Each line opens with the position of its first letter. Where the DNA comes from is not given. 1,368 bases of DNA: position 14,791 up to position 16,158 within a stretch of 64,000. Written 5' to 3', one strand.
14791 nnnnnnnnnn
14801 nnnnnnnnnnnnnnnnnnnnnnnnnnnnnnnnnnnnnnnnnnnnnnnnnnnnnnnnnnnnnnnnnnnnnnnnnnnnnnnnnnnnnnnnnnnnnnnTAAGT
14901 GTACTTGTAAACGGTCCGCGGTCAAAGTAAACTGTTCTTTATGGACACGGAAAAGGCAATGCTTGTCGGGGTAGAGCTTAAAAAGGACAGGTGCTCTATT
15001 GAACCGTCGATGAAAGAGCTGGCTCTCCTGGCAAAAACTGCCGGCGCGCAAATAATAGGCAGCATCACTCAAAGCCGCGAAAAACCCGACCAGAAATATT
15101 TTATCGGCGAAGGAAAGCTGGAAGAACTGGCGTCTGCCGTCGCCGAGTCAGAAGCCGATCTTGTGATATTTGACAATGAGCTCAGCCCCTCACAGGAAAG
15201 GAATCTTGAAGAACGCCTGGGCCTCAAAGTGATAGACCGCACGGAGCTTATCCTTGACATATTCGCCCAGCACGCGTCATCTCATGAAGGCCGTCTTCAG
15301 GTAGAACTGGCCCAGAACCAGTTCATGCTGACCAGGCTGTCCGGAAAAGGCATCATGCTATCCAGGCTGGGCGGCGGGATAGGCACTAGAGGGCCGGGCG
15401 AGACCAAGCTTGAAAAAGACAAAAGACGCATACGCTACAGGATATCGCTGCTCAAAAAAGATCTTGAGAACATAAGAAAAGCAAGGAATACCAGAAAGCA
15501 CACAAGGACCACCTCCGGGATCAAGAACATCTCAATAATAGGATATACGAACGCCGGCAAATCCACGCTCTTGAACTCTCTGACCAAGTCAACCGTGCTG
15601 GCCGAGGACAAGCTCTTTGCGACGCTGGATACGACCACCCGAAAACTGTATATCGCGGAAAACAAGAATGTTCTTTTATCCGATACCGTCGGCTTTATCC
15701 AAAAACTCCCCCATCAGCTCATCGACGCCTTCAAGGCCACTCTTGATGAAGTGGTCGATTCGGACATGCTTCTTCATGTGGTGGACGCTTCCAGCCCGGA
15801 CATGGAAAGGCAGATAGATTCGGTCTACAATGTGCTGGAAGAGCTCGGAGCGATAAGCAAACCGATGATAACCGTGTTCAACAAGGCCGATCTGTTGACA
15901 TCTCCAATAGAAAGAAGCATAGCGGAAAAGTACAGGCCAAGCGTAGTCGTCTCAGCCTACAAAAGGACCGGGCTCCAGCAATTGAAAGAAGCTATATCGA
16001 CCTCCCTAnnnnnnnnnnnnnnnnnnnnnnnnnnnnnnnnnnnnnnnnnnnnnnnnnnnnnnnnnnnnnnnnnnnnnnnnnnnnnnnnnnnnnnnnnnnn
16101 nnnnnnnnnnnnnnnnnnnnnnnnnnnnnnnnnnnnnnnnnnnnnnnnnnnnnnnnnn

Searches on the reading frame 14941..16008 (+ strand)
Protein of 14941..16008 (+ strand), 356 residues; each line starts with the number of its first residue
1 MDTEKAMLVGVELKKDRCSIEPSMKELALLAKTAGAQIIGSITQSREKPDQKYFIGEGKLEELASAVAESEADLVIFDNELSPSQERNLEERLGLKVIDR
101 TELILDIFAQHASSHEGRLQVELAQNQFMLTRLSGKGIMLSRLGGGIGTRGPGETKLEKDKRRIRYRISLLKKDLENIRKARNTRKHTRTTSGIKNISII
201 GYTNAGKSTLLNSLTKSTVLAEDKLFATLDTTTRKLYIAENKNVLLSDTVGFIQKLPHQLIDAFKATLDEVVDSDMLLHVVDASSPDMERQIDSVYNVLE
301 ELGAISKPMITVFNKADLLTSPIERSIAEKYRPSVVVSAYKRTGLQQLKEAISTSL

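Call 3: search_protein_families(library=pfam, proteins=[window:14941-16008:+], max_evalue=1)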
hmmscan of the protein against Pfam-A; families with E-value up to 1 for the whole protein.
window:14941-16008:+ (356 aa): 22 families
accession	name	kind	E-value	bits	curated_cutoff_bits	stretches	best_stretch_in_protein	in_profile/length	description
PF13167.11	GTP-bdg_N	-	8.9e-37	126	25.4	1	23-109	3-89/89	GTP-binding GTPase N-terminal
PF16360.10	GTP-bdg_M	-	3e-28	98.6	29.5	1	111-189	1-79/79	GTP-binding GTPase Middle Region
PF01926.29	MMR_HSR1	-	1.2e-22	80.6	21.9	1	197-315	2-113/113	50S ribosome-binding GTPase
PF03193.22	RsgA_GTPase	-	1.4e-06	28.6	30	1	184-252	97-168/174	RsgA GTPase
PF00009.33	GTP_EFTU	-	1.7e-06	28.2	26.5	2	194-220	3-29/188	Elongation factor Tu GTP binding domain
PF02421.24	FeoB_N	-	2.7e-06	27.4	27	1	196-352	2-156/156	Ferrous iron transport protein B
PF16897.10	MMR_HSR1_Xtn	-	1.1e-05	25.8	35.2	1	292-354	42-102/106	C-terminal region of MMR_HSR1 domain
PF00350.29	Dynamin_N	-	4.4e-05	24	27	1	197-228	1-32/168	Dynamin family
PF04670.18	Gtr1_RagA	-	0.0039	17.1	22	1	199-334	4-139/232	Gtr1/RagA G protein conserved region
PF08477.19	Roc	-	0.0042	17.7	27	1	197-317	2-119/119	Ras of Complex, Roc, domain of DAPkinase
PF00005.33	ABC_tran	-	0.0063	17.6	25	1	196-256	13-67/137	ABC transporter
PF00735.24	Septin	-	0.015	15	26.2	1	196-250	6-60/280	Septin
PF00025.27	Arf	-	0.017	15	22.3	1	196-329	16-138/174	ADP-ribosylation factor family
PF12631.12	MnmE_helical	-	0.025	15.1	40.1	1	160-354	63-133/211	MnmE helical domain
PF02492.25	cobW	-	0.026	14.5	20.7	0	236-322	81-159/180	CobW/HypB/UreG, nucleotide-binding domain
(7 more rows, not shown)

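Call 14: list_cluster_members(proteins=[P0001, P0003, window:14941-16008:+])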
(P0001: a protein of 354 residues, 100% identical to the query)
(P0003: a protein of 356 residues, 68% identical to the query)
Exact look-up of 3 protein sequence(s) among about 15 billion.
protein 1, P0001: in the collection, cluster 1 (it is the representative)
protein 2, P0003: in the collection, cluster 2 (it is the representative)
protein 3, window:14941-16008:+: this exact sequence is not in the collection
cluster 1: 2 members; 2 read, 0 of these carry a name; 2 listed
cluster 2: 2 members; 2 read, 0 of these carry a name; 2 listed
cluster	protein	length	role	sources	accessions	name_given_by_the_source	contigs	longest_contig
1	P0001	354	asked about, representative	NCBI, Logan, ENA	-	-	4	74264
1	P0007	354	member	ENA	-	-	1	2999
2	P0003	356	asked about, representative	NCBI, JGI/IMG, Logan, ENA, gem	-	-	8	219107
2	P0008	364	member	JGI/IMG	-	-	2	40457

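Call 62: find_homologous_proteins(query=window:14941-16008:+, max_evalue=1e-60)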
Query window:14941-16008:+ (356 aa): 7999 proteins with E <= 1e-60 among 8000 candidates; the best 120 are listed.
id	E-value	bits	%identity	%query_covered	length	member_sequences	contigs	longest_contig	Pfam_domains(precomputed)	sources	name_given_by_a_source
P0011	1.0e-216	736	100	98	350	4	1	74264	PF01926.30,PF13167.12,PF02421.25,PF16360.11,PF00009.34,PF03193.23,PF16897.11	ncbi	-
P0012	1.7e-180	617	82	100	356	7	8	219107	PF01926.30,PF13167.12,PF00350.30,PF02421.25,PF16360.11,PF00009.34,PF03193.23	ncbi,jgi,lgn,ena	-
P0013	1.5e-176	604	80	100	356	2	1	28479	PF01926.30,PF13167.12,PF00350.30,PF02421.25,PF16360.11,PF00009.34,PF03193.23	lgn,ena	-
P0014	1.5e-173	594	78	100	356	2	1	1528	PF01926.30,PF13167.12,PF02421.25,PF16360.11,PF00009.34,PF03193.23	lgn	-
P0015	4.2e-171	586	82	94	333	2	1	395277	PF01926.30,PF13167.12,PF00350.30,PF02421.25,PF16360.11,PF00009.34,PF03193.23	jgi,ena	-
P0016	9.4e-171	585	77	100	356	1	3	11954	PF01926.30,PF13167.12,PF02421.25,PF16360.11,PF00009.34,PF03193.23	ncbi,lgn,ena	-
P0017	2.3e-165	568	75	100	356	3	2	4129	PF01926.30,PF13167.12,PF02421.25,PF16360.11,PF03193.23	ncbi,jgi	-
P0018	2.8e-165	567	75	100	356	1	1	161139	PF01926.30,PF13167.12,PF02421.25,PF16360.11,PF03193.23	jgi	-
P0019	4.1e-165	567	75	100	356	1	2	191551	PF01926.30,PF13167.12,PF02421.25,PF16360.11,PF03193.23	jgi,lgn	-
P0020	3.9e-164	563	74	100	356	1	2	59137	PF01926.30,PF13167.12,PF02421.25,PF16360.11,PF03193.23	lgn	-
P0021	9.5e-155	533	70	100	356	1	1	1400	PF01926.30,PF13167.12,PF02421.25,PF16360.11,PF00009.34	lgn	-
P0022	4.9e-150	517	68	100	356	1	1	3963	PF01926.30,PF13167.12,PF02421.25,PF16360.11,PF03193.23,PF12631.13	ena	-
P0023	3.4e-149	514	68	100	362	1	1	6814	PF01926.30,PF13167.12,PF02421.25,PF16360.11,PF00009.34,PF03193.23,PF16897.11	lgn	-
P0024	6.6e-145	500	66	100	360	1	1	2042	PF01926.30,PF13167.12,PF02421.25,PF16360.11,PF00009.34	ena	-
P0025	1.0e-144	500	65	100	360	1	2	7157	PF01926.30,PF13167.12,PF02421.25,PF16360.11,PF00009.34,PF03193.23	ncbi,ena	ncbi:MAG: GTPase HflX [Candidatus Margulisiibacteriota bacterium]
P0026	7.7e-143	494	68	98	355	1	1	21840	PF01926.30,PF13167.12,PF02421.25,PF16360.11,PF12631.13,PF04670.19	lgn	-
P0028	3.3e-141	488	65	100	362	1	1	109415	PF01926.30,PF13167.12,PF02421.25,PF16360.11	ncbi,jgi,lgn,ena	ncbi:MAG: GTPase HflX [Candidatus Margulisiibacteriota bacterium]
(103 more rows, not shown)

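Call 63: find_encoding_contigs(protein=P0026, flank=5000, max_places=1)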
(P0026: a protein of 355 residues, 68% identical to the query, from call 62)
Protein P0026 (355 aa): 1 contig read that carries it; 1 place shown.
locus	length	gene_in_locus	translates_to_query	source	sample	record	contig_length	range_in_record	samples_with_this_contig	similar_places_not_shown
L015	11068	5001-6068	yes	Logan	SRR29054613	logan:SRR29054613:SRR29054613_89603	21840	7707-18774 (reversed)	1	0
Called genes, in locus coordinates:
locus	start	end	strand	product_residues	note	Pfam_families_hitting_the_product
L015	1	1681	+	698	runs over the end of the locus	PF00395:SLH, PF09136:Glucodextran_B (weak)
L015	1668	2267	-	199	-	PF01121:CoaE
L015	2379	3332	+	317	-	PF02698:DUF218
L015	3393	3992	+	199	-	PF02660:G3P_acyltransf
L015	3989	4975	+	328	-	PF01210:NAD_Gly3P_dh_N, PF07479:NAD_Gly3P_dh_C, PF20618:GPD_NAD_C_bact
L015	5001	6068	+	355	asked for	PF12631:MnmE_helical (faint), PF13167:GTP-bdg_N, PF16360:GTP-bdg_M, PF01926:MMR_HSR1, PF02421:FeoB_N (weak), PF04670:Gtr1_RagA (weak)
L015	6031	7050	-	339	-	PF18152:DAHP_snth_FXD, PF00793:DAHP_synth_1, PF03102:NeuB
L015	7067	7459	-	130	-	PF07736:CM_1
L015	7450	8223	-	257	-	PF03099:BPL_LplA_LipB, PF02237:BPL_C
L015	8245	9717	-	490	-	PF00395:SLH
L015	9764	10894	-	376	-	PF06925:MGDG_synth, PF02350:Epimerase_2 (weak), PF04101:Glyco_tran_28_C, PF13692:Glyco_trans_1_4 (weak)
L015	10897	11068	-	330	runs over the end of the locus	PF01073:3Beta_HSD, PF01370:Epimerase, PF02719:Polysacc_synt_2, PF04321:RmlD_sub_bind, PF05368:NmrA, PF13460:NAD_binding_10, PF16363:GDP_Man_Dehyd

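Call 64: find_encoding_contigs(protein=P0028, flank=5000, max_places=1)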
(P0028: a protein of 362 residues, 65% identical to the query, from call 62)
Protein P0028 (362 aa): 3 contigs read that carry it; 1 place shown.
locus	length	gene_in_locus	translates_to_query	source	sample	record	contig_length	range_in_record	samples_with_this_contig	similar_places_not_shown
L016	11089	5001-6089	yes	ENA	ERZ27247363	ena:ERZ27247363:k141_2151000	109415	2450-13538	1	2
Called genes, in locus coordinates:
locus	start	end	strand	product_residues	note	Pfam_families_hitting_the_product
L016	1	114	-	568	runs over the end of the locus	PF01368:DHH, PF02272:DHHA1, PF17768:RecJ_OB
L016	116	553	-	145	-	PF00364:Biotin_lipoyl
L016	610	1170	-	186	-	PF08207:EFP_N, PF01132:EFP, PF09285:Elong-fact-P_C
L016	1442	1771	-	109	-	-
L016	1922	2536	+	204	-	PF02660:G3P_acyltransf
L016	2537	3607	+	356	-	PF01210:NAD_Gly3P_dh_N, PF07479:NAD_Gly3P_dh_C, PF20618:GPD_NAD_C_bact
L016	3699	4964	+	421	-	PF05222:AlaDh_PNT_N, PF01262:AlaDh_PNT_C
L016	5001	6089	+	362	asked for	PF13167:GTP-bdg_N, PF16360:GTP-bdg_M, PF01926:MMR_HSR1, PF02421:FeoB_N (weak)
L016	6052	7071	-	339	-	PF18152:DAHP_snth_FXD, PF00793:DAHP_synth_1, PF03102:NeuB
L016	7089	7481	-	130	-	PF07736:CM_1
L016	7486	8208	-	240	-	PF03099:BPL_LplA_LipB, PF02237:BPL_C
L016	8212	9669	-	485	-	PF00395:SLH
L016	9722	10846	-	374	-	PF06925:MGDG_synth, PF13439:Glyco_transf_4 (weak), PF04101:Glyco_tran_28_C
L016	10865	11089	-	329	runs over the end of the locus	PF01073:3Beta_HSD, PF01370:Epimerase, PF02719:Polysacc_synt_2, PF04321:RmlD_sub_bind, PF05368:NmrA, PF07993:NAD_binding_4 (faint), PF13460:NAD_binding_10, PF16363:GDP_Man_Dehyd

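Call 65: find_encoding_contigs(protein=P0023, flank=5000, max_places=1)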
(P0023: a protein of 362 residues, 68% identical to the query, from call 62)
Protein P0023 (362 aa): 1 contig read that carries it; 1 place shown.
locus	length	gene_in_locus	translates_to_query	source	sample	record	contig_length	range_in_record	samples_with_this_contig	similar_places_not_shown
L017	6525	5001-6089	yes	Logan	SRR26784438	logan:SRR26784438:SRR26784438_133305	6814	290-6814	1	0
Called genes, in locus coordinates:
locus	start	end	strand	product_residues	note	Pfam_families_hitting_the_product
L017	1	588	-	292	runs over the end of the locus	?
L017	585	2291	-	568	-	PF01368:DHH, PF02272:DHHA1, PF17768:RecJ_OB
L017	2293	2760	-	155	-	PF00364:Biotin_lipoyl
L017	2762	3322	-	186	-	PF08207:EFP_N, PF01132:EFP, PF09285:Elong-fact-P_C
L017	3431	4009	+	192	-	PF02660:G3P_acyltransf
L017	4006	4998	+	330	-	PF01210:NAD_Gly3P_dh_N, PF07479:NAD_Gly3P_dh_C, PF20618:GPD_NAD_C_bact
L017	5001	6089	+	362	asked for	PF13167:GTP-bdg_N, PF16360:GTP-bdg_M, PF03193:RsgA_GTPase (faint), PF00009:GTP_EFTU (faint), PF01926:MMR_HSR1, PF02421:FeoB_N, PF16897:MMR_HSR1_Xtn (weak)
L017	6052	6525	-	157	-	?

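Call 76: find_encoding_contigs(protein=P0015, flank=6000, max_places=1)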
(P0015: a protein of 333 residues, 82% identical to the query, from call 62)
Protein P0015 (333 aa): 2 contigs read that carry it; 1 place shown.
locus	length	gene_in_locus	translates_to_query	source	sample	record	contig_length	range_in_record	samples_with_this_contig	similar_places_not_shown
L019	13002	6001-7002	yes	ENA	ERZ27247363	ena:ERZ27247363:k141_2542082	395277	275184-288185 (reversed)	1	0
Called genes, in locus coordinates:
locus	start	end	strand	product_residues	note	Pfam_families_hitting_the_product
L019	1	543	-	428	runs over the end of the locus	PF02844:GARS_N, PF01071:GARS_A, PF02222:ATP-grasp (weak), PF02655:ATP-grasp_3 (weak), PF02786:CPSase_L_D2 (weak), PF02843:GARS_C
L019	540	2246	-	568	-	PF01368:DHH, PF02272:DHHA1, PF17768:RecJ_OB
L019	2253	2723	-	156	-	PF00364:Biotin_lipoyl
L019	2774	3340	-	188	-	PF08207:EFP_N, PF01132:EFP, PF09285:Elong-fact-P_C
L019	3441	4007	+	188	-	PF02660:G3P_acyltransf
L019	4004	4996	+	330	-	PF01210:NAD_Gly3P_dh_N, PF02558:ApbA (weak), PF03807:F420_oxidored (faint), PF07479:NAD_Gly3P_dh_C, PF20618:GPD_NAD_C_bact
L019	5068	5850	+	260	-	-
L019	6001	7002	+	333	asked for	PF13167:GTP-bdg_N, PF16360:GTP-bdg_M, PF00350:Dynamin_N (faint), PF03193:RsgA_GTPase (faint), PF00009:GTP_EFTU (faint), PF01926:MMR_HSR1, PF02421:FeoB_N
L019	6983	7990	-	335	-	PF18152:DAHP_snth_FXD, PF00793:DAHP_synth_1, PF03102:NeuB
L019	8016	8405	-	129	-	PF07736:CM_1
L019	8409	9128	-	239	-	PF03099:BPL_LplA_LipB, PF02237:BPL_C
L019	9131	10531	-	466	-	PF00395:SLH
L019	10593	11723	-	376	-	PF06925:MGDG_synth, PF13439:Glyco_transf_4 (faint), PF00534:Glycos_transf_1, PF04101:Glyco_tran_28_C, PF13692:Glyco_trans_1_4 (weak)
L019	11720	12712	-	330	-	PF01073:3Beta_HSD, PF01370:Epimerase, PF02719:Polysacc_synt_2, PF04321:RmlD_sub_bind, PF05368:NmrA, PF07993:NAD_binding_4 (faint), PF13460:NAD_binding_10, PF16363:GDP_Man_Dehyd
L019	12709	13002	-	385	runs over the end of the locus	PF13439:Glyco_transf_4, PF13579:Glyco_trans_4_4, PF20706:GT4-conflict, PF00534:Glycos_transf_1, PF13692:Glyco_trans_1_4, PF13524:Glyco_trans_1_2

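Call 84: search_protein_families(library=padloc, proteins=[L019:5068-5847:+, L016:3699-4961:+], max_evalue=0.1)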
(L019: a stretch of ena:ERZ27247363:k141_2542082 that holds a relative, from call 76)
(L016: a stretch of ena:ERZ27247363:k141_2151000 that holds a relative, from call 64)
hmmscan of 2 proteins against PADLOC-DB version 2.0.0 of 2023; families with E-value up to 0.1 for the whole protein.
L019:5068-5847:+ (260 aa): 1 family
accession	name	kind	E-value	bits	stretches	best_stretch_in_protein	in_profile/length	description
PDLC05055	PDC-S63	-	0.0083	13.9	1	27-101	135-209/228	-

L016:3699-4961:+ (421 aa): 0 families

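Call 85: search_protein_families(library=pfam, proteins=[L019:5068-5847:+, L016:3699-4961:+], max_evalue=0.1)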
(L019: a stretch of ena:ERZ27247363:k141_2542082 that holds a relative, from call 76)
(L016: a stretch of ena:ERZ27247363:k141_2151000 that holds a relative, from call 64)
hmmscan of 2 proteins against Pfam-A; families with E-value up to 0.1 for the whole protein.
L019:5068-5847:+ (260 aa): 1 family
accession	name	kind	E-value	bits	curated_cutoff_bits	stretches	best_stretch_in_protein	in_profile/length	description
PF22288.1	DUF6963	-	0.085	12.9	27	0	39-123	128-213/217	Domain of unknown function (DUF6963)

L016:3699-4961:+ (421 aa): 4 families
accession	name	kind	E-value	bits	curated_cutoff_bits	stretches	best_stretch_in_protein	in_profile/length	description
PF01262.27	AlaDh_PNT_C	-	1e-41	143.2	23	1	162-401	6-212/214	Alanine dehydrogenase/PNT, C-terminal domain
PF05222.21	AlaDh_PNT_N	-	5.7e-37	127.4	30.4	1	18-154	1-136/136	Alanine dehydrogenase/PNT, N-terminal domain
PF02737.24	3HCDH_N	-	0.005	17.2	22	1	188-235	2-49/180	3-hydroxyacyl-CoA dehydrogenase, NAD binding domain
PF07992.20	Pyr_redox_2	-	0.012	15.5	26.1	1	185-218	142-175/291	Pyridine nucleotide-disulphide oxidoreductase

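Call 101: search_protein_families(library=ncbifam, proteins=[L016:3699-4961:+, L019:5068-5847:+], max_evalue=0.001)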
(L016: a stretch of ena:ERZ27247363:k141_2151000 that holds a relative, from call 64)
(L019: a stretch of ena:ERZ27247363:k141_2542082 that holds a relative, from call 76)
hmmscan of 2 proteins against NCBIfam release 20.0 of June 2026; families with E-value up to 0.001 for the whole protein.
L016:3699-4961:+ (421 aa): 3 families
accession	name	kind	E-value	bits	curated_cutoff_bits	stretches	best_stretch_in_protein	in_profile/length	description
TIGR00518.1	alaDH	equivalog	1.8e-91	306.9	391.85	1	16-409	2-358/370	alanine dehydrogenase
NF006942.0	PRK09424.1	equivalog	1.3e-30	106.6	383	1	16-339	2-315/510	Re/Si-specific NAD(P)(+) transhydrogenase subunit alpha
TIGR00561.1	pntA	equivalog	4.1e-26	91.7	444.4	1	17-342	2-315/511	Re/Si-specific NAD(P)(+) transhydrogenase subunit alpha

L019:5068-5847:+ (260 aa): 0 families
